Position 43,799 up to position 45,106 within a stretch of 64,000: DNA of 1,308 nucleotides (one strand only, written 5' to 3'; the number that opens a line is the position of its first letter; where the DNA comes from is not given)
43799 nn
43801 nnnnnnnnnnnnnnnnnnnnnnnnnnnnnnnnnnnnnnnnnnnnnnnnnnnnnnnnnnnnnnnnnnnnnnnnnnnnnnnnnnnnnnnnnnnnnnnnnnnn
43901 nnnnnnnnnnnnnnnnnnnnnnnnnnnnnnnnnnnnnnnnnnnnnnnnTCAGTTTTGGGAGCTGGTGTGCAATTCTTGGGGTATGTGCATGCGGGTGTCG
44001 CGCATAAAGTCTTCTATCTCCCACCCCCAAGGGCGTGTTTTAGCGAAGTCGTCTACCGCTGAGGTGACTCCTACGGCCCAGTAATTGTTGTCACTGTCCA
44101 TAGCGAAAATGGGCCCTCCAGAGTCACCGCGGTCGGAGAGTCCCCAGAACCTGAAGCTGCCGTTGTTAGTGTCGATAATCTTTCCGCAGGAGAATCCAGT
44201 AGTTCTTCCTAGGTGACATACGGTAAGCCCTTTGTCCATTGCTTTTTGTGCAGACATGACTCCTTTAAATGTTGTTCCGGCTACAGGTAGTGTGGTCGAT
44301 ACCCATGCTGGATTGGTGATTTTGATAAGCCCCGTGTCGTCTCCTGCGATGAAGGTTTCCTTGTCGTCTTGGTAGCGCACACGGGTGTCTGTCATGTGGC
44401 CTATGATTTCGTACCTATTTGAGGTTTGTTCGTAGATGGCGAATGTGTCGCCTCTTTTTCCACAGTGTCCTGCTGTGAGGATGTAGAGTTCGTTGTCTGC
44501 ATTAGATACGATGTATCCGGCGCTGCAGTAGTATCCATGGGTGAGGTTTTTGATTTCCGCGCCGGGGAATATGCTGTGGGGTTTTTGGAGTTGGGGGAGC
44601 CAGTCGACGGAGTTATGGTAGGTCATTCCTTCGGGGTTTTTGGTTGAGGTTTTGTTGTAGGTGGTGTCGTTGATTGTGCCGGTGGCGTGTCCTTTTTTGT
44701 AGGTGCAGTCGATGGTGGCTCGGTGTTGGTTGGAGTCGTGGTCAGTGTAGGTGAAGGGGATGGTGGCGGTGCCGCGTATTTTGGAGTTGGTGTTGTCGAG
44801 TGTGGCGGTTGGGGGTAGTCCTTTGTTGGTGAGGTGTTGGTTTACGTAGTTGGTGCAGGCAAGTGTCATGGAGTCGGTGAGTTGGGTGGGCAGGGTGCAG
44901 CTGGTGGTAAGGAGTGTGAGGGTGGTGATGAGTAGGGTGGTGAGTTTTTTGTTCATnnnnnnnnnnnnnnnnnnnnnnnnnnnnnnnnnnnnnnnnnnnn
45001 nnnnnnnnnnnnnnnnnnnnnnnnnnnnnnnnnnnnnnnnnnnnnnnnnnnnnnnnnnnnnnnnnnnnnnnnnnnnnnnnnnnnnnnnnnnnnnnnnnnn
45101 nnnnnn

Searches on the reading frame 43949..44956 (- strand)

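Call 35: search_protein_families(library=phrogs, proteins=[window:43949-44956:-], max_evalue=0.00001)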
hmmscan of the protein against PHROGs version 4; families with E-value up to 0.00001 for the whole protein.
window:43949-44956:- (335 aa): 0 families

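Call 60: search_protein_families(library=pfam, proteins=[window:43949-44956:-], max_evalue=0.001)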
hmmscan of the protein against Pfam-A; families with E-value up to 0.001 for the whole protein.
window:43949-44956:- (335 aa): 1 family
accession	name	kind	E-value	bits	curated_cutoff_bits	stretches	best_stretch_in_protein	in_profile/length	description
PF00089.32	Trypsin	-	3.5e-07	30.7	20.6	0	155-258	35-134/220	Trypsin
